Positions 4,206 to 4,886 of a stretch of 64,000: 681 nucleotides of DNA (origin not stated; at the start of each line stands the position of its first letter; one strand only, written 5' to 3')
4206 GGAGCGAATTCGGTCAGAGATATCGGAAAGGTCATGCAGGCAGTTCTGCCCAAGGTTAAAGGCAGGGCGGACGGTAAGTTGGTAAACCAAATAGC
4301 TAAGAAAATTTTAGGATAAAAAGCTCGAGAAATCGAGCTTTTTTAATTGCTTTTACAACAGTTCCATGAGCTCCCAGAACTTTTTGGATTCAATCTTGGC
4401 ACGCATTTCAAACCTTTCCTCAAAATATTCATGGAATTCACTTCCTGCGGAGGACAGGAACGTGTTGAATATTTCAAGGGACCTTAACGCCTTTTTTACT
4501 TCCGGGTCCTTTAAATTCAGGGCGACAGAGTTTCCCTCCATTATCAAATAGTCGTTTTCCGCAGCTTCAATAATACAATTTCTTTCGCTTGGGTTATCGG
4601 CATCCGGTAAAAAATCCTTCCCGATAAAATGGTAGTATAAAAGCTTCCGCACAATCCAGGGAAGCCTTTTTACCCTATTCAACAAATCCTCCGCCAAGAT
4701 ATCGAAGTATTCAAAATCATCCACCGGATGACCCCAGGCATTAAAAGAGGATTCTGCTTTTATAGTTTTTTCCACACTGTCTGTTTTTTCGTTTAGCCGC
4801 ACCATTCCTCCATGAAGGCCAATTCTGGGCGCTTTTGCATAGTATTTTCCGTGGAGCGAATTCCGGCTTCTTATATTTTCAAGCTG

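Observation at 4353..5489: Lone TIR-domain gene with an unrecognised C-terminal domain inserted antisense into a housekeeping gene string: candidate single-gene defence module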

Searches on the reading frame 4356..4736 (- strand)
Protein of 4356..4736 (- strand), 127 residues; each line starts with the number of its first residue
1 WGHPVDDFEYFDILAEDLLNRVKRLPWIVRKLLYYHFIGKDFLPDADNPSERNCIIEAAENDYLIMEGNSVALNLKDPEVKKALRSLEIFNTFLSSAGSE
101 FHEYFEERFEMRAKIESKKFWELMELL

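Call 36: search_protein_families(library=pfam, proteins=[window:4356-4736:-], max_evalue=10)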
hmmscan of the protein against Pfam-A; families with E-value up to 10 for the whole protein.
window:4356-4736:- (127 aa): 1 family
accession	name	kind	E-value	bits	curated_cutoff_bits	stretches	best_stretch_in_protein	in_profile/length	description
PF05108.18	T7SS_ESX1_EccB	-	0.37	9.8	27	1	50-85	181-216/474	Type VII secretion system ESX-1, transport TM domain B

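Call 37: search_protein_families(library=phrogs, proteins=[window:4356-4736:-], max_evalue=1)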
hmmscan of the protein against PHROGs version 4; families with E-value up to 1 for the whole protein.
window:4356-4736:- (127 aa): 0 families

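Call 46: predict_structure(alignment_id=A3)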
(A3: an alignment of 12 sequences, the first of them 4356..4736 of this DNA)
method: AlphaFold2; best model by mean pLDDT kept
length: 127 residues; sequences in the alignment: 12
mean_pLDDT: 92.4   pTM: 0.83
mean pLDDT of the five models: 92.4, 91.8, 90.9, 89.4, 85.6
residues with pLDDT >= 90: 108; 70-90: 14; 50-70: 3; < 50: 2
segments of 3 or more residues with pLDDT < 50: none
pLDDT, mean of each block of 10 residues (from residue 1): 71 95 96 95 89 95 92 97 97 94 94 94 93
secondary structure, 60 per line:
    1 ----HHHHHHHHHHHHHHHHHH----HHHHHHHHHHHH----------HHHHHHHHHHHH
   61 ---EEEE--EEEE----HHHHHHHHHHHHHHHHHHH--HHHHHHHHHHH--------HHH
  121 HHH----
elements in order: H5-22 H27-38 H49-60 E64-67 E70-73 H78-96 H99-109 H118-123

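Call 49: fold_search(model_id=the predicted structure, library=pdb)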
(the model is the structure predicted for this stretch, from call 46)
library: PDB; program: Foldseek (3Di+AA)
matches with E <= 10: 477; with E <= 0.001: 0
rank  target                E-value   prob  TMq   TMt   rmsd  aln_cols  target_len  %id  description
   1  5hsm                  1.5e-01  0.63  0.35  0.34   9.0       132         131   11  CRYSTAL STRUCTURE OF MYCOBACTERIUM TUBERCULOSIS MARR FAMILY PROTEIN RV2887 (released 2017-02-01)
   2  5zc2_B                1.6e-01  0.85  0.41  0.21   5.3       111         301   13  Acinetobacter baumannii p-hydroxyphenylacetate 3-hydroxylase (HPAH), reductase component (C1) (released 2018-08-08)
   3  7l19_A                1.7e-01  0.84  0.41  0.40   6.6       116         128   12  Crystal structure of the MarR family transcriptional regulator from Enterobacter soli strain LF7 bound to Indole 3 ace (released 2021-12-22)
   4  4aih_E                2.0e-01  0.82  0.46  0.45   7.8       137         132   12  Crystal structure of RovA from Yersinia in its free form (released 2012-09-12)
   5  3kp7_B                2.0e-01  0.66  0.41  0.38   8.6       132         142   12  Staphylococcus epidermidis TcaR (apo form) (released 2010-06-09)
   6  3qpt                  2.1e-01  0.75  0.44  0.43   8.1       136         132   15  Crystal structure of the Salmonella transcriptional regulator SlyA (released 2011-05-04)
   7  3boq_B                2.1e-01  0.75  0.38  0.36   6.7       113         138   12  Crystal structure of MarR family transcriptional regulator from Silicibacter pomeroyi (released 2008-01-01)
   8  5dd8_A                2.1e-01  0.69  0.37  0.32   7.0       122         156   15  The Crystal structure of HucR mutant (HucR-E48Q) from Deinococcus radiodurans (released 2015-09-09)
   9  3boq_A                2.3e-01  0.66  0.37  0.35   6.6       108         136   10  Crystal structure of MarR family transcriptional regulator from Silicibacter pomeroyi (released 2008-01-01)
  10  2fxa_D                2.3e-01  0.35  0.33  0.29   9.1       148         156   14  Structure of the Protease Production Regulatory Protein hpr from Bacillus subtilis. (released 2006-03-14)
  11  2pfb_A                2.8e-01  0.63  0.38  0.37   6.7       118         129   14  Structure of oxidized OhrR from Xanthamonas campestris (released 2007-12-11)
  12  6qvz_A                3.1e-01  0.66  0.36  0.24   6.1       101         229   11  The Transcriptional Regulator PrfA-L140H mutant from Listeria Monocytogenes (released 2020-04-01)
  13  6qw1_B                3.3e-01  0.60  0.36  0.23   6.3       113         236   12  The Transcriptional Regulator PrfA-L140F mutant from Listeria Monocytogenes (released 2020-04-01)
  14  2fbk_A                3.5e-01  0.60  0.39  0.34   7.1       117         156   14  The Crystal Structure of HucR from Deinococcus radiodurans (released 2006-07-04)
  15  6qw2_B                3.5e-01  0.60  0.37  0.23   8.6       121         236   10  The Transcriptional Regulator PrfA-A218G mutant from Listeria Monocytogenes (released 2020-04-01)
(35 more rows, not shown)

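Call 50: search_protein_representatives(alignment_id=A3)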
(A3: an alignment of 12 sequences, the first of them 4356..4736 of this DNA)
Query: 12 sequences, 128 profile positions. Proteins with E-value up to 0.001 (for the whole library): 279; up to 1e-10: 79; up to 1e-30: 5. The best 150 are listed.
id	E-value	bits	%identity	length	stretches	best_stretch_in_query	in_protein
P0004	1.4e-56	206.2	-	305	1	3-128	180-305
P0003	7.3e-52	191.0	-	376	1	1-128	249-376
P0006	8.0e-51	187.7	-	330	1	3-128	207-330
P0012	5.9e-48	178.4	-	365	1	3-128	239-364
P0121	2.4e-31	124.7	-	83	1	49-128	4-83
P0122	3.1e-21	92.0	-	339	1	3-124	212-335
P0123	5.6e-21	91.2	-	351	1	4-123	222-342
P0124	1.7e-19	86.4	-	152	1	3-124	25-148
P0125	4.8e-19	84.9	-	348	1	4-123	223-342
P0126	7.4e-19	84.3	-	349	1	3-123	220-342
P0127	3.4e-18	82.2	-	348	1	3-124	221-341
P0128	1.1e-17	80.5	-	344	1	3-124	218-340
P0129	1.7e-17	79.9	-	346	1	6-123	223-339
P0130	2.6e-17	79.3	-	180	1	3-124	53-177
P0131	5.0e-17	78.4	-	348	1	5-125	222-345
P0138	1.1e-15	74.1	-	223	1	5-128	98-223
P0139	1.2e-15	73.9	-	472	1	6-124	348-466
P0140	2.2e-15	73.1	-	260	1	5-123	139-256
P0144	3.6e-15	72.4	-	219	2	3-123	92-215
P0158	1.7e-13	67.0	-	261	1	6-123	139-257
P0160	2.5e-13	66.4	-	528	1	5-124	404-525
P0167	1.0e-12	64.5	-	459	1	11-122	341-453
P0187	4.3e-11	59.2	-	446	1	6-124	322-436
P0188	4.3e-11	59.2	-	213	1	7-123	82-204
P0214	7.5e-10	55.2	-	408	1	3-123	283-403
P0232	4.4e-09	52.7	-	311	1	4-123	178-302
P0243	1.0e-08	51.6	-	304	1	5-123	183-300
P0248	1.5e-08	50.9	-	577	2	4-124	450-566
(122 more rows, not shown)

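Call 51: search_protein_families(library=pfam, proteins=[P0122, P0123, P0125, P0139, P0140, P0160, P0138, P0167, P0187, P0248], max_evalue=0.01)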
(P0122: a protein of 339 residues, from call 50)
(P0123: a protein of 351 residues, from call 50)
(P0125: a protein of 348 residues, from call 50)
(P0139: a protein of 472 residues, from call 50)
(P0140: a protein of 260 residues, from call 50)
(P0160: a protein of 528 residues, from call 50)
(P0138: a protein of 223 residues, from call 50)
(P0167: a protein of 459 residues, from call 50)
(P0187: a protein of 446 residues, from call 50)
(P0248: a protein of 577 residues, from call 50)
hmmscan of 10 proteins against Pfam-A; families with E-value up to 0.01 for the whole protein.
P0122 (339 aa): 7 families
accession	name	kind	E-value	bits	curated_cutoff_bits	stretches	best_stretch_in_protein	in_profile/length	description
PF13676.11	TIR_2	-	6.7e-10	40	28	1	1-95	1-92/122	TIR domain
PF02403.27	Seryl_tRNA_N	-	0.0029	18.3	28.2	1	170-231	21-80/108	Seryl-tRNA synthetase N-terminal domain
PF14389.11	Lzipper-MIP1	-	0.0033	18.2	32.2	1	160-199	39-79/84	Leucine-zipper of ternary complex factor MIP1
PF16043.11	DUF4795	-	0.0036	17.2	34.8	1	155-216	12-74/208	Domain of unknown function (DUF4795)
PF06005.17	ZapB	-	0.0047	17.8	31.5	1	162-226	2-64/71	Cell division protein ZapB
PF03961.19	FapA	-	0.0091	16.1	31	0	160-233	144-221/272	Flagellar Assembly Protein A beta solenoid domain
PF13093.11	FTA4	-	0.0092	16.3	24.8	0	161-207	116-162/199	Kinetochore complex Fta4 of Sim4 subunit, or CENP-50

P0123 (351 aa): 4 families
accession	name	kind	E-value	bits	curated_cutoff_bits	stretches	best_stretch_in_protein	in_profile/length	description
PF13676.11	TIR_2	-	5.2e-09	37.1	28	1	6-101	1-93/122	TIR domain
PF05008.21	V-SNARE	-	0.00062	20.6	25.9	1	190-252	10-71/92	Vesicle transport v-SNARE protein N-terminus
PF06133.16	Com_YlbF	-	0.0084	17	23.9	1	173-241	39-101/105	Control of competence regulator ComK, YlbF/YmcA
PF13093.11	FTA4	-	0.0094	16.2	24.8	0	112-209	76-155/199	Kinetochore complex Fta4 of Sim4 subunit, or CENP-50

P0125 (348 aa): 2 families
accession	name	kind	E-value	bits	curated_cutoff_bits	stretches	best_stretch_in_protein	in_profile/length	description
PF13676.11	TIR_2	-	2.7e-09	38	28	1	6-104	1-91/122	TIR domain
PF01582.25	TIR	-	0.0012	19.1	21.3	1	46-105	39-97/179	TIR domain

P0139 (472 aa): 2 families
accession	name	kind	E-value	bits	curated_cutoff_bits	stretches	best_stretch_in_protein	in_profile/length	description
PF07314.17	Lit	-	3.1e-20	73.4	24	1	2-123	56-176/176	Lipoprotein intramolecular transacylase Lit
PF13676.11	TIR_2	-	1.4e-10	42.2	28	1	130-224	1-92/122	TIR domain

P0140 (260 aa): 0 families

P0160 (528 aa): 1 family
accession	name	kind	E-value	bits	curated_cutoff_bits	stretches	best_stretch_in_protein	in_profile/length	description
PF13676.11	TIR_2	-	2.7e-08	34.8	28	1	188-271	1-77/122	TIR domain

P0138 (223 aa): 2 families
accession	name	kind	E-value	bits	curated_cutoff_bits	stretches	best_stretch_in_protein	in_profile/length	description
PF06156.18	YabA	-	0.0033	18.4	30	1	31-90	5-65/103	Initiation control protein YabA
PF06757.18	Ins_allergen_rp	-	0.0094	16.3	23.2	0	27-107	55-134/174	Insect allergen related repeat, nitrile-specifier detoxification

P0167 (459 aa): 2 families
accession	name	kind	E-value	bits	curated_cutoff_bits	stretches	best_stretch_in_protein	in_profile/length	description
PF13676.11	TIR_2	-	2.9e-09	37.9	28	1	117-212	1-92/122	TIR domain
PF16523.10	betaPIX_CC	-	0.008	16.5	26.8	1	281-322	35-76/85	betaPIX coiled coil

P0187 (446 aa): 1 family
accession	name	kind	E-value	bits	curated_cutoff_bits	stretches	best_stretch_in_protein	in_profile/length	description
PF13676.11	TIR_2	-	5.5e-07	30.5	28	1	123-217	1-88/122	TIR domain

P0248 (577 aa): 3 families
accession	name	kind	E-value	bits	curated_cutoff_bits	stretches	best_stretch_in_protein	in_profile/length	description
PF13676.11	TIR_2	-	3.2e-11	44.2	28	1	231-320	1-85/122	TIR domain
PF01582.25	TIR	-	0.00014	22.1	21.3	1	258-317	26-85/179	TIR domain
PF05014.21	Nuc_deoxyrib_tr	-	0.0018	18.8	28.8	1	239-317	13-91/117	Nucleoside 2-deoxyribosyltransferase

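Call 54: search_protein_families(library=padloc, proteins=[P0122, P0123, P0125, P0126, P0127, P0128, P0131], max_evalue=0.001)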
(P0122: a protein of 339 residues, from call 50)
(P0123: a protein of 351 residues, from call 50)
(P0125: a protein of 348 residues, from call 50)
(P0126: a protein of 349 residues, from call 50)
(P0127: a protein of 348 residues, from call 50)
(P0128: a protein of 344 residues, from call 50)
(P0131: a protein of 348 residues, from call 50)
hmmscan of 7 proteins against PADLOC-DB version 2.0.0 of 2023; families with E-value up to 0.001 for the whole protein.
P0122 (339 aa): 5 families
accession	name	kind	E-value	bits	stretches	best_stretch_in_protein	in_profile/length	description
PDLC03825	spbK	-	5.9e-32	109.3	1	1-147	151-305/308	-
PDLC04135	mad3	-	3.8e-05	21.4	1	133-238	129-234/374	mads_3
PDLC03863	LmuB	-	4.9e-05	20.2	1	105-244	183-312/610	-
PDLC00519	JetC1|JetC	-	0.00042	16.6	1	162-317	282-429/1097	DUF3584 domain; MukB-like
PDLC05062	PDC-S66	-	0.00089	16.8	0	1-72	151-216/282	-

P0123 (351 aa): 2 families
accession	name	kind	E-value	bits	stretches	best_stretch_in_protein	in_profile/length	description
PDLC03825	spbK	-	1.9e-36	124.1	1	4-157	149-305/308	-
PDLC00436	ThsB1|ThsB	-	0.00019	19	1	3-90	35-119/183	TIR-like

P0125 (348 aa): 4 families
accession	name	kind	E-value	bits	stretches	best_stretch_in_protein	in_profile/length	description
PDLC03825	spbK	-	1.7e-35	121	1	3-158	148-306/308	-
PDLC00512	JetC1|JetC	-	9.3e-06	22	1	143-242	650-748/1123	DUF3584 domain; MukB-like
PDLC05062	PDC-S66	-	0.00025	18.6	0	5-25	150-171/282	-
PDLC02750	PbeC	-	0.0006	16.5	1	173-240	369-436/629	PbeC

P0126 (349 aa): 1 family
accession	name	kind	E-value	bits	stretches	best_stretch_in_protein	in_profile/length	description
PDLC03825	spbK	-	3.5e-40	136.3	1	3-156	149-305/308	-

P0127 (348 aa): 2 families
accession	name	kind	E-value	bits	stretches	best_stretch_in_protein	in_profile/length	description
PDLC03825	spbK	-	1.7e-38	130.8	1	3-158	148-306/308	-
PDLC05062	PDC-S66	-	6.7e-06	23.8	1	6-86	151-225/282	-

P0128 (344 aa): 4 families
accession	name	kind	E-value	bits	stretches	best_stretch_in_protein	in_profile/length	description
PDLC03825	spbK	-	2.5e-32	110.5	1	3-152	150-303/308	-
PDLC05062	PDC-S66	-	5.5e-05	20.8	0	4-93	151-234/282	-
PDLC00419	ThsB1|ThsB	-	8.6e-05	20.4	1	3-99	29-122/165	TIR-like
PDLC00420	ThsB1|ThsB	-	0.00046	17.4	1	1-88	1-85/319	TIR-like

P0131 (348 aa): 2 families
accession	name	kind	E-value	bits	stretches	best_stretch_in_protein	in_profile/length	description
PDLC03825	spbK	-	8.2e-34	115.4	1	4-156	149-305/308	-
PDLC00436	ThsB1|ThsB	-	0.0005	17.6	1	3-88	35-117/183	TIR-like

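Call 59: search_protein_families(library=pfam, proteins=[P0214, P0232, P0243, P0158, P0144, P0188], max_evalue=0.01)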
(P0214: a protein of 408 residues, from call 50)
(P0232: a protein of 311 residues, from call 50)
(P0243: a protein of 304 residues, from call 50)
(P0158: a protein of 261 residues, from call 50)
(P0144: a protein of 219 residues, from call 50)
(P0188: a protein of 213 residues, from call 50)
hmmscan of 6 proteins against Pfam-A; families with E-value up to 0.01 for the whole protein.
P0214 (408 aa): 2 families
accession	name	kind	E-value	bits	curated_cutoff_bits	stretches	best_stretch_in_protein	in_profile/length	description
PF00211.25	Guanylate_cyc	-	8.2e-05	22.7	21.9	1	49-215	11-181/183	Adenylate and Guanylate cyclase catalytic domain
PF16740.10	SKA2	-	0.009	16.2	30.1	0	19-63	54-98/110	Spindle and kinetochore-associated protein 2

P0232 (311 aa): 3 families
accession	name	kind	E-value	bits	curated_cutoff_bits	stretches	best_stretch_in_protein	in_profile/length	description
PF13676.11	TIR_2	-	3.8e-28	98.9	28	1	9-134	1-122/122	TIR domain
PF01582.25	TIR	-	1.9e-06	28.2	21.3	1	19-128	16-120/179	TIR domain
PF08937.16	ThsB_TIR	-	0.0055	17.5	21.2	0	10-91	1-87/100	Thoeris protein ThsB, TIR-like domain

P0243 (304 aa): 3 families
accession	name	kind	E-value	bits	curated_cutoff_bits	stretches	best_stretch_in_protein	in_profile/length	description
PF13676.11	TIR_2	-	6.7e-17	62.6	28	1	9-121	1-109/122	TIR domain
PF01582.25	TIR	-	0.0071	16.6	21.3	0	7-104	2-97/179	TIR domain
PF14479.11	HeLo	-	0.0081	16.4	23.2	0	148-210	116-180/205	Prion-inhibition and propagation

P0158 (261 aa): 1 family
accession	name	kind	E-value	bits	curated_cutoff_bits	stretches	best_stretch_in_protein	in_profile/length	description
PF25792.1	BREX_BrxC_helical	-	0.00016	22.4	27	0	186-252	26-93/123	BREX ATP-binding protein BrxC alpha helical domain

P0144 (219 aa): 2 families
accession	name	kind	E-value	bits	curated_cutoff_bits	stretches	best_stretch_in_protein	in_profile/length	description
PF07862.16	Nif11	-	0.0022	18.7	23.8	1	55-88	2-35/48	Nif11 domain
PF22662.2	Csa3_N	-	0.0048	17.4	27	0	155-189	24-57/120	Csa3 CRISPR-associated Rossmann-like domain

P0188 (213 aa): 0 families

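Call 63: find_homologous_proteins(query=A4, max_evalue=0.00001)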
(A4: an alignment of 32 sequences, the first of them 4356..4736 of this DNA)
Query A4 (32 sequences): 2062 candidates shared short words with the query, none scored E <= 0.00001.

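Call 66: find_related_loci(query=A3, collection=viral_contigs, flank=10000)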
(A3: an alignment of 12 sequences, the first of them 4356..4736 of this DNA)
Query A3 (127 aa) in viral_contigs; peptide patterns used: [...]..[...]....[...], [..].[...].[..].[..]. (x = any residue, [..] = any of these).
229 stretches matched a pattern, but none encodes a relative of the query by tblastn (E <= 1e-3).

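Call 67: find_related_loci(query=A3, collection=metagenome_contigs, flank=10000)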
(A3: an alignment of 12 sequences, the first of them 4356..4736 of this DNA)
Query A3 (127 aa) in metagenome_contigs; peptide patterns used: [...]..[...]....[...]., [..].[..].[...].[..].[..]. (x = any residue, [..] = any of these).
173 stretches matched a pattern, but none encodes a relative of the query by tblastn (E <= 1e-3).

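Call 70: find_homologous_proteins(query=P0126, max_evalue=1e-10)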
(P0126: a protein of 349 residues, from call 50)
Query P0126 (349 aa): 46 proteins with E <= 1e-10 among 3344 candidates.
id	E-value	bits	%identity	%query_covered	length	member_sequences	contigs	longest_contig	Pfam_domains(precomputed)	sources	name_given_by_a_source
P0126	1.2e-227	773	100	100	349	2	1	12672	PF13676.12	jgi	-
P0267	7.0e-113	395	51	97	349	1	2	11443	PF13676.12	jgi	-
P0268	1.1e-93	332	47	97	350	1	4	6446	PF13676.12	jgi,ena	-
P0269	8.2e-86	306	43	99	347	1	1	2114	PF13676.12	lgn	-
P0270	8.6e-82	293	42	97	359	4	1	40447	PF13676.12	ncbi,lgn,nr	ncbi:MAG: toll/interleukin-1 receptor domain-containing protein [Deltaproteobacteria bacterium]|nr:t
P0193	3.1e-76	275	40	97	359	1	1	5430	PF13676.12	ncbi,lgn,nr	ncbi:MAG: toll/interleukin-1 receptor domain-containing protein [Deltaproteobacteria bacterium]|nr:t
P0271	1.3e-74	270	40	97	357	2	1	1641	PF13676.12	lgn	-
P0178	1.3e-74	270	38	99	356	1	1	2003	PF13676.12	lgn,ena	-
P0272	1.9e-74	269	39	98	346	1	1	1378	PF01582.26,PF13676.12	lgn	-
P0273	3.3e-74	268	40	97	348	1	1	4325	PF13676.12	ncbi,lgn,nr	ncbi:MAG: TIR domain-containing protein [Candidatus Lokiarchaeota archaeon]|nr:TIR domain-containing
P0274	3.6e-73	265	39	99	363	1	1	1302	PF13676.12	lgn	-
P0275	9.8e-73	263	39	97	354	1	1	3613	PF13676.12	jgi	-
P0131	4.0e-72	261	41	98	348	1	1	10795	PF13676.12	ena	-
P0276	1.0e-71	260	38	97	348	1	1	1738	PF13676.12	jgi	jgi:TIR domain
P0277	1.1e-71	260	39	97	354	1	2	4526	PF13676.12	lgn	-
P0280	2.2e-53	200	34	84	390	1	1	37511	PF13676.12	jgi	jgi:hypothetical protein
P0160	5.2e-51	192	33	99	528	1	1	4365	PF13676.12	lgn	-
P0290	1.0e-31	129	33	75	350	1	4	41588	PF13676.12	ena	-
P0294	3.2e-27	114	27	99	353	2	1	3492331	PF13676.12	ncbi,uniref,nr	ncbi:toll/interleukin-1 receptor domain-containing protein [Fictibacillus phosphorivorans]|uniref:to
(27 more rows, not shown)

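Call 71: find_encoding_contigs(protein=P0270, flank=10000, max_places=1)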
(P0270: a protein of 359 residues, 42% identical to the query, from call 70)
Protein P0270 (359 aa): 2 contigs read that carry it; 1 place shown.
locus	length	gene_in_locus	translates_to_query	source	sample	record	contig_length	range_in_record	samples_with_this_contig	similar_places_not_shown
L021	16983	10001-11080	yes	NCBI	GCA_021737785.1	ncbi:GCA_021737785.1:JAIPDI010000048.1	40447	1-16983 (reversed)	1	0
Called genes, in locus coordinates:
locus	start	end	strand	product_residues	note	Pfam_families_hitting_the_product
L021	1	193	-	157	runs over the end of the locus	-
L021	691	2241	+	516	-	PF05577:Peptidase_S28, PF00561:Abhydrolase_1 (weak)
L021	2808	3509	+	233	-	PF10543:ORF6N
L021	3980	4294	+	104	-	-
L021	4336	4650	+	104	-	-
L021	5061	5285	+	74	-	-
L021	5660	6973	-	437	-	PF02899:Phage_int_SAM_1 (faint), PF13495:Phage_int_SAM_4, PF00589:Phage_integrase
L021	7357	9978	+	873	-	PF02463:SMC_N (faint), PF13304:AAA_21 (faint), PF13166:AAA_13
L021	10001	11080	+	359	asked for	PF13676:TIR_2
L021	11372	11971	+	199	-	-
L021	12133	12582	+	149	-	-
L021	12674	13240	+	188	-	-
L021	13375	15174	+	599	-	-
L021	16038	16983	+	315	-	PF12281:NTP_transf_8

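Call 72: find_encoding_contigs(protein=P0294, flank=10000, max_places=1)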
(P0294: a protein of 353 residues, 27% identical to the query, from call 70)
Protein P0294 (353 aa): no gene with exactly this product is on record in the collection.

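Call 73: find_encoding_contigs(protein=P0290, flank=10000, max_places=1)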
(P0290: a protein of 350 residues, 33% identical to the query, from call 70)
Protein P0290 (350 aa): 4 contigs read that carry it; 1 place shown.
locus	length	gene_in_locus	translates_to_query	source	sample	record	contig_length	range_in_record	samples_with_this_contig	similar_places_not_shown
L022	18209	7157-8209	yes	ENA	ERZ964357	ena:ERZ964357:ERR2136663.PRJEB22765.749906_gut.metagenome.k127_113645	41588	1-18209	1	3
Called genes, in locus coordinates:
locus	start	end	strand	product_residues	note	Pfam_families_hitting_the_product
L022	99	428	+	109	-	-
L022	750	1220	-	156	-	PF01451:LMWPc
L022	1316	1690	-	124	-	PF13443:HTH_26 (weak), PF01381:HTH_3 (weak)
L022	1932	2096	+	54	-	-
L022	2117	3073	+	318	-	PF00535:Glycos_transf_2, PF10111:Glyco_tranf_2_2, PF13641:Glyco_tranf_2_3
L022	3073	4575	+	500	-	PF00483:NTP_transferase, PF12804:NTP_transf_3, PF01636:APH (weak)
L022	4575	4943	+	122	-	-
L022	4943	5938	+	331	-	PF01380:SIS, PF13580:SIS_2 (weak), PF00571:CBS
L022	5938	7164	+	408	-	-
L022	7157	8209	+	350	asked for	PF13676:TIR_2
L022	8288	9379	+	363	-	-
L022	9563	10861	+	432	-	PF05711:TylF, PF13578:Methyltransf_24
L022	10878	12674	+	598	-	PF00664:ABC_membrane, PF02463:SMC_N, PF00005:ABC_tran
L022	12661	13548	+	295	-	-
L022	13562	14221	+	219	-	PF04028:DUF374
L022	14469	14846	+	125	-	PF00589:Phage_integrase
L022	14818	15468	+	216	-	PF13450:NAD_binding_8 (weak), PF03275:GLF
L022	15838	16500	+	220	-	PF00535:Glycos_transf_2, PF10111:Glyco_tranf_2_2, PF13641:Glyco_tranf_2_3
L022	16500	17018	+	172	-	-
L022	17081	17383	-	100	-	PF13146:TRL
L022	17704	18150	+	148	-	-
